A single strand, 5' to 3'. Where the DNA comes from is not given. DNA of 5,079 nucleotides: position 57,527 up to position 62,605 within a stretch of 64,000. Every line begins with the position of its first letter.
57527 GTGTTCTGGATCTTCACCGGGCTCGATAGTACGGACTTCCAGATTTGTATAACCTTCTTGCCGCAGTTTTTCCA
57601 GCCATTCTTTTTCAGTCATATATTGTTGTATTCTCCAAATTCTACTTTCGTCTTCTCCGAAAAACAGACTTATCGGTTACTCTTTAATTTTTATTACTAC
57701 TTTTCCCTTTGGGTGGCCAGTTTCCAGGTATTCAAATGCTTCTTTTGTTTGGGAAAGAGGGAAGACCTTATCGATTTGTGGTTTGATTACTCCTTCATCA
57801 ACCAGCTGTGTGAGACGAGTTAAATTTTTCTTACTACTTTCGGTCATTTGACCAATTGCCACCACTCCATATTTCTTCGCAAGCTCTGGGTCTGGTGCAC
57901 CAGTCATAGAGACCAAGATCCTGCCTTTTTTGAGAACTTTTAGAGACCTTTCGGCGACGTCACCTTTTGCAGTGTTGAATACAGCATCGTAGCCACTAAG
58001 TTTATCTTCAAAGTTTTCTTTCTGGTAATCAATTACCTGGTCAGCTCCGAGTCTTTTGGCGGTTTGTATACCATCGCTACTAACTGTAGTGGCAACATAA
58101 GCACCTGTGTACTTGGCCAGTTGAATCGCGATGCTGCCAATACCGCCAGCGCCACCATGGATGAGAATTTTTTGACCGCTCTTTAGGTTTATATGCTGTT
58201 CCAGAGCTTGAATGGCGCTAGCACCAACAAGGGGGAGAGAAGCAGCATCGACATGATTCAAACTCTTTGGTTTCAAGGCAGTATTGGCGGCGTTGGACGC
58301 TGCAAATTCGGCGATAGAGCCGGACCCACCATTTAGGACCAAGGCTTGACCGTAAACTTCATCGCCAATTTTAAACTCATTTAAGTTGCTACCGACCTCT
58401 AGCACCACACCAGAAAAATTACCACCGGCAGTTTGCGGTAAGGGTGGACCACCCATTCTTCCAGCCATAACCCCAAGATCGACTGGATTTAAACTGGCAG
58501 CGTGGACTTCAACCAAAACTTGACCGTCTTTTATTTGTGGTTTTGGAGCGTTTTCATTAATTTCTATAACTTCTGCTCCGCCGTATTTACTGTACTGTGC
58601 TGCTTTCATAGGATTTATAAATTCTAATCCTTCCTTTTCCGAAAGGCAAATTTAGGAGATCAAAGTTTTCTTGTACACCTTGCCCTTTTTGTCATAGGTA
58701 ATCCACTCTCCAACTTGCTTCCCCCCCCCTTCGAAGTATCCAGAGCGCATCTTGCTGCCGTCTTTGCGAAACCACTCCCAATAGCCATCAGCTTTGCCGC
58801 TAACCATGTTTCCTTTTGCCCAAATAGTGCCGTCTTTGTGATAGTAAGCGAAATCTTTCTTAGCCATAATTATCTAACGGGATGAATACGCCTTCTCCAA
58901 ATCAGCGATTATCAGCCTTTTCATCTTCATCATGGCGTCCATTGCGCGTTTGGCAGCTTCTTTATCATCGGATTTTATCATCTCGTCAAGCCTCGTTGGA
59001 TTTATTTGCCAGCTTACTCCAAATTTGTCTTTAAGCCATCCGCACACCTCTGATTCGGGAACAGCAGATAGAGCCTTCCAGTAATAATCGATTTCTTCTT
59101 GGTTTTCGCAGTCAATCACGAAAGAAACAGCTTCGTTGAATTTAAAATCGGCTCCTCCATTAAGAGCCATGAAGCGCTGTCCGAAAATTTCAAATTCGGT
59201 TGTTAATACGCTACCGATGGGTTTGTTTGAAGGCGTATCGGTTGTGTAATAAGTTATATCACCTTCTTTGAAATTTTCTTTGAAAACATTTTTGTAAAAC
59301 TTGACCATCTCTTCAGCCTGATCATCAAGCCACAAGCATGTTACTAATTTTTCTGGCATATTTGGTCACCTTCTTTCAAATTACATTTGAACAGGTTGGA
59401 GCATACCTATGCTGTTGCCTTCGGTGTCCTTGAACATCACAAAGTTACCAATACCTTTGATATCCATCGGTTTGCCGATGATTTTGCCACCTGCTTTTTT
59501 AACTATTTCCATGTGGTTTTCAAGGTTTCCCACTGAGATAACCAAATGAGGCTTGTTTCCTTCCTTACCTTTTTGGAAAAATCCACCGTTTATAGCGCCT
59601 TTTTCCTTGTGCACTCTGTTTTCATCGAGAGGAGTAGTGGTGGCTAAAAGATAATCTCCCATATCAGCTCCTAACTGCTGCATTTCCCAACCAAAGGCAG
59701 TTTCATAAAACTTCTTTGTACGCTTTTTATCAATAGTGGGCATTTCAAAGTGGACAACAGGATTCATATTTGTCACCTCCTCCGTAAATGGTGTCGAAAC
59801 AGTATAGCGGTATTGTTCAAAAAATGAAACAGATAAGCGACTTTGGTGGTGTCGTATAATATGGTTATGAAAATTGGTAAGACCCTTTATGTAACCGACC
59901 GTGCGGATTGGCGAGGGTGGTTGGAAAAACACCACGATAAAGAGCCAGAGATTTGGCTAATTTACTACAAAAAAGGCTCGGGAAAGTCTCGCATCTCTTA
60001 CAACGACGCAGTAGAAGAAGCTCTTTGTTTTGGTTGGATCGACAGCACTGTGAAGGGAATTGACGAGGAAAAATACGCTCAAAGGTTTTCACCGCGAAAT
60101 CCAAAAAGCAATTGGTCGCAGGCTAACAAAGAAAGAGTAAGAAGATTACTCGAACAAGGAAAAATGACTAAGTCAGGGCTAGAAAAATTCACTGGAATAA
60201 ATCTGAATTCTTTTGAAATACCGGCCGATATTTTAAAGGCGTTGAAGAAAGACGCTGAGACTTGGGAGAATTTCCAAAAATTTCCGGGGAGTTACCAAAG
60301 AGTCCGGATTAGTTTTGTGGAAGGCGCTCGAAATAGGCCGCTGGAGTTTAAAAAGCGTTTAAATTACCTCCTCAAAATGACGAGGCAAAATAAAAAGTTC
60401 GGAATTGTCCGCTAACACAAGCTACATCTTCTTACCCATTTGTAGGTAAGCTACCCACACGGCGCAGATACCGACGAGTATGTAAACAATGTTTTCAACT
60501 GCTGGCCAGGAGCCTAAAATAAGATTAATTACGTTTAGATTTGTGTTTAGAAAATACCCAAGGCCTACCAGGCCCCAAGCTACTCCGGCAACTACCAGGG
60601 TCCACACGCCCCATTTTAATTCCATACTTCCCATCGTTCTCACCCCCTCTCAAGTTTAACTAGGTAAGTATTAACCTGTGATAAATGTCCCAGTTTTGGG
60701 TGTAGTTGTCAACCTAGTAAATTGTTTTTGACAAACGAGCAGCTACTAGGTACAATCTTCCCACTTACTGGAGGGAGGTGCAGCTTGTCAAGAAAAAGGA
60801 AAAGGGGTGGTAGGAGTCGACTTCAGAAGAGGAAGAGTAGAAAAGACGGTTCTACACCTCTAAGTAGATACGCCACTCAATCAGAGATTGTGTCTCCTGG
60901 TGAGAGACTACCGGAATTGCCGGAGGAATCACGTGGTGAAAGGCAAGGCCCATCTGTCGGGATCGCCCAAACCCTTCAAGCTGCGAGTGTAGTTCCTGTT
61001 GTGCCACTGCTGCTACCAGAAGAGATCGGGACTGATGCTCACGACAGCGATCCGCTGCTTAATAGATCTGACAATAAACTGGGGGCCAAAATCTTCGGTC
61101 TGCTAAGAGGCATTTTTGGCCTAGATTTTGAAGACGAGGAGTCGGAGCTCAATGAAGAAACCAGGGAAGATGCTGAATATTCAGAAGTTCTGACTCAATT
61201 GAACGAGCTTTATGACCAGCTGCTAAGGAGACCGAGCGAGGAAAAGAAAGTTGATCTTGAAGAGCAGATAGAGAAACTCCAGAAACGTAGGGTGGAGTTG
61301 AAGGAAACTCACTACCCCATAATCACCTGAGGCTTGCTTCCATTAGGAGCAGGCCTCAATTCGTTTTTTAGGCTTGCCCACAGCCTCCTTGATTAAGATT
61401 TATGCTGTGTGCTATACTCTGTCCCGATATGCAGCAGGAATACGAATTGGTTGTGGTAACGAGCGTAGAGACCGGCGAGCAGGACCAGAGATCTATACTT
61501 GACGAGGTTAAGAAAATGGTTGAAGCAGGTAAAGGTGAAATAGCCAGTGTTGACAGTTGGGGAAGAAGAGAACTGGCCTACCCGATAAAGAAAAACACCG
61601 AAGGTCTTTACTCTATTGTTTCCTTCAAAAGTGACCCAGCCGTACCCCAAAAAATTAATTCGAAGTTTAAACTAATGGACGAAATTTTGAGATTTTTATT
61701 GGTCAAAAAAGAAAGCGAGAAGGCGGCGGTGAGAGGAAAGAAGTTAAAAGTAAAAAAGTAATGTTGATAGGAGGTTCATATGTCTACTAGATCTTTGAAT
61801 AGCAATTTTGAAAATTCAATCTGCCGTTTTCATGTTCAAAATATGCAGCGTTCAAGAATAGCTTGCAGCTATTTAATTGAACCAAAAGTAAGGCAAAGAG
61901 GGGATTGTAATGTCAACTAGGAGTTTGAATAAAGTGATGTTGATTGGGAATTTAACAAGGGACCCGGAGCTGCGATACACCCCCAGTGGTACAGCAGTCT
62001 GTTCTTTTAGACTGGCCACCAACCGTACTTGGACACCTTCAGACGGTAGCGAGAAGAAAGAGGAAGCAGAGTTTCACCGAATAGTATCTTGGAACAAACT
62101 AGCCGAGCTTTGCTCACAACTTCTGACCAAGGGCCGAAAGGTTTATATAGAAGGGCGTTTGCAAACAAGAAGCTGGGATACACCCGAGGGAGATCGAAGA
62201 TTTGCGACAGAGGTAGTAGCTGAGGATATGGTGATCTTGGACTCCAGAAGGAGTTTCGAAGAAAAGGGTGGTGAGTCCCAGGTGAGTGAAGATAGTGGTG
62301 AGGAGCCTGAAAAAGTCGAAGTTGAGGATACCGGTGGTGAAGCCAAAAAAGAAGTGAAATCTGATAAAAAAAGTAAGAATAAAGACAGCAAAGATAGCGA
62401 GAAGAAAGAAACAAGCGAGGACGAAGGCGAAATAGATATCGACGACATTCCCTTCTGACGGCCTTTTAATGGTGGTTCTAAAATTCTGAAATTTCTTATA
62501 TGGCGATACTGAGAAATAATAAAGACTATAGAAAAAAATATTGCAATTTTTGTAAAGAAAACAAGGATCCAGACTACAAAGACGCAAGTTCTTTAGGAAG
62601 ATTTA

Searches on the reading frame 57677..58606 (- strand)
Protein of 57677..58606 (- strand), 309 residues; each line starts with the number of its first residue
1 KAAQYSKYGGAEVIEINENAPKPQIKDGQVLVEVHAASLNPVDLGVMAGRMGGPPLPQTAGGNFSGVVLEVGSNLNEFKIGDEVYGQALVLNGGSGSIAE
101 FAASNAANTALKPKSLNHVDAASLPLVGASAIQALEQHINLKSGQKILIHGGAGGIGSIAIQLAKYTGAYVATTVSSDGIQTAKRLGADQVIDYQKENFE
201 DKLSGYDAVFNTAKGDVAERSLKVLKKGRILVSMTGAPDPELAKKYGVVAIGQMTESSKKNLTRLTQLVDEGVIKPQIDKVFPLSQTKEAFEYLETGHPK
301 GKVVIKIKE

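Call 106: search_protein_families(library=pfam, proteins=[window:57677-58606:-], max_evalue=0.001)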
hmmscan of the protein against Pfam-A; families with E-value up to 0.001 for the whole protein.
window:57677-58606:- (309 aa): 4 families
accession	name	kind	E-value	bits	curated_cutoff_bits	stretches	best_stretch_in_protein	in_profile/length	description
PF13602.12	ADH_zinc_N_2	-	3.4e-29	102.9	27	1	186-305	1-134/134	Zinc-binding dehydrogenase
PF08240.17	ADH_N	-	2.2e-15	57.2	23.5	1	27-110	2-100/104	Alcohol dehydrogenase GroES-like domain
PF00107.32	ADH_zinc_N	-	2e-13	50.8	31.8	1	155-232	1-86/129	Zinc-binding dehydrogenase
PF16884.10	ADH_N_2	-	8.7e-05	22.8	31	1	19-87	22-91/108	N-terminal domain of oxidoreductase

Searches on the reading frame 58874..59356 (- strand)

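Call 106: search_protein_families(library=pfam, proteins=[window:58874-59356:-], max_evalue=0.001)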
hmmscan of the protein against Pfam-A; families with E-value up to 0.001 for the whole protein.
window:58874-59356:- (160 aa): 1 family
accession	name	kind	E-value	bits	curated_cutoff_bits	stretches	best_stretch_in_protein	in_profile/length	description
PF06983.19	3-dmu-9_3-mt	-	4e-39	134.2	24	1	2-118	1-115/116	3-demethylubiquinone-9 3-methyltransferase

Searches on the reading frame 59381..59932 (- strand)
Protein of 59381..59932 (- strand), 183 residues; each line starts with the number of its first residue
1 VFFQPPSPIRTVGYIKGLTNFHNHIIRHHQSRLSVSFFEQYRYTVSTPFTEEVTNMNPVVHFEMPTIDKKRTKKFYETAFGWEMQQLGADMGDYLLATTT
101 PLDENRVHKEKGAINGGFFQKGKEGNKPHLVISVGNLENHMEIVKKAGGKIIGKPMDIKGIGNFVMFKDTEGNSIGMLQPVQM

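Call 106: search_protein_families(library=pfam, proteins=[window:59381-59932:-], max_evalue=0.001)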
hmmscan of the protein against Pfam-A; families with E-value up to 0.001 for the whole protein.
window:59381-59932:- (183 aa): 3 families
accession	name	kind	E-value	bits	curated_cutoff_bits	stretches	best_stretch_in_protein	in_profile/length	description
PF00903.31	Glyoxalase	-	2.1e-07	31.8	20.6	1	60-175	3-119/121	Glyoxalase/Bleomycin resistance protein/Dioxygenase superfamily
PF22677.2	Ble-like_N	-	8.3e-07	29.1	24.5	1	59-94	2-35/41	Bleomycin resistance protein-like N-terminal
PF18029.7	Glyoxalase_6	-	0.00076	20.5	23.6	0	68-174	8-102/106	Glyoxalase-like domain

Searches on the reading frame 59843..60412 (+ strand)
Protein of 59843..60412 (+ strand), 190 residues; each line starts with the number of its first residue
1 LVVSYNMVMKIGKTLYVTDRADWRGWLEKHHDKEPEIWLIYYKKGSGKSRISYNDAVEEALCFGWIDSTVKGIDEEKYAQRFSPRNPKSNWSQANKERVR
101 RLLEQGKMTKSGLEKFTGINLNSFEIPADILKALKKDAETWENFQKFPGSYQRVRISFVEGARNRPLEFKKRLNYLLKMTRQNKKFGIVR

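Call 106: search_protein_families(library=pfam, proteins=[window:59843-60412:+], max_evalue=0.001)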
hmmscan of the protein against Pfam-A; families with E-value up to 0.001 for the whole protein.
window:59843-60412:+ (190 aa): 1 family
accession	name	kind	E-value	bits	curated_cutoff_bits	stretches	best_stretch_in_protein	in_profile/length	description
PF13376.11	OmdA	-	4.3e-11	43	25.6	1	124-183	2-60/60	Bacteriocin-protection, YdeI or OmpD-Associated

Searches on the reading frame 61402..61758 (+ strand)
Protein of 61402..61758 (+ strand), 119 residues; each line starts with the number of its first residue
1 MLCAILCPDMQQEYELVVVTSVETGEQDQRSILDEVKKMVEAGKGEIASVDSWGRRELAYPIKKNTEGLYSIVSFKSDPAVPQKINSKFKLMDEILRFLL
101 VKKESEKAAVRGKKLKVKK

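Call 106: search_protein_families(library=pfam, proteins=[window:61402-61758:+], max_evalue=0.001)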
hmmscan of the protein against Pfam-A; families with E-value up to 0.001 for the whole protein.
window:61402-61758:+ (119 aa): 1 family
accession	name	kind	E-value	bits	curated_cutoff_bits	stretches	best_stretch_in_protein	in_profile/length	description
PF01250.22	Ribosomal_S6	-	1.3e-26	93.1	27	1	13-102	1-90/90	Ribosomal protein S6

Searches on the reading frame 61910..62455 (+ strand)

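Call 106: search_protein_families(library=pfam, proteins=[window:61910-62455:+], max_evalue=0.001)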
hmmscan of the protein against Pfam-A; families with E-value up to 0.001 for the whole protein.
window:61910-62455:+ (182 aa): 2 families
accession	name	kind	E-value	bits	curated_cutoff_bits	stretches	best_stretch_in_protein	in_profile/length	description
PF00436.31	SSB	-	5.1e-39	133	26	1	6-108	1-102/104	Single-strand binding protein family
PF22657.2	SSB_1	-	2.3e-05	24.9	27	1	7-88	1-79/91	Another single-strand binding protein family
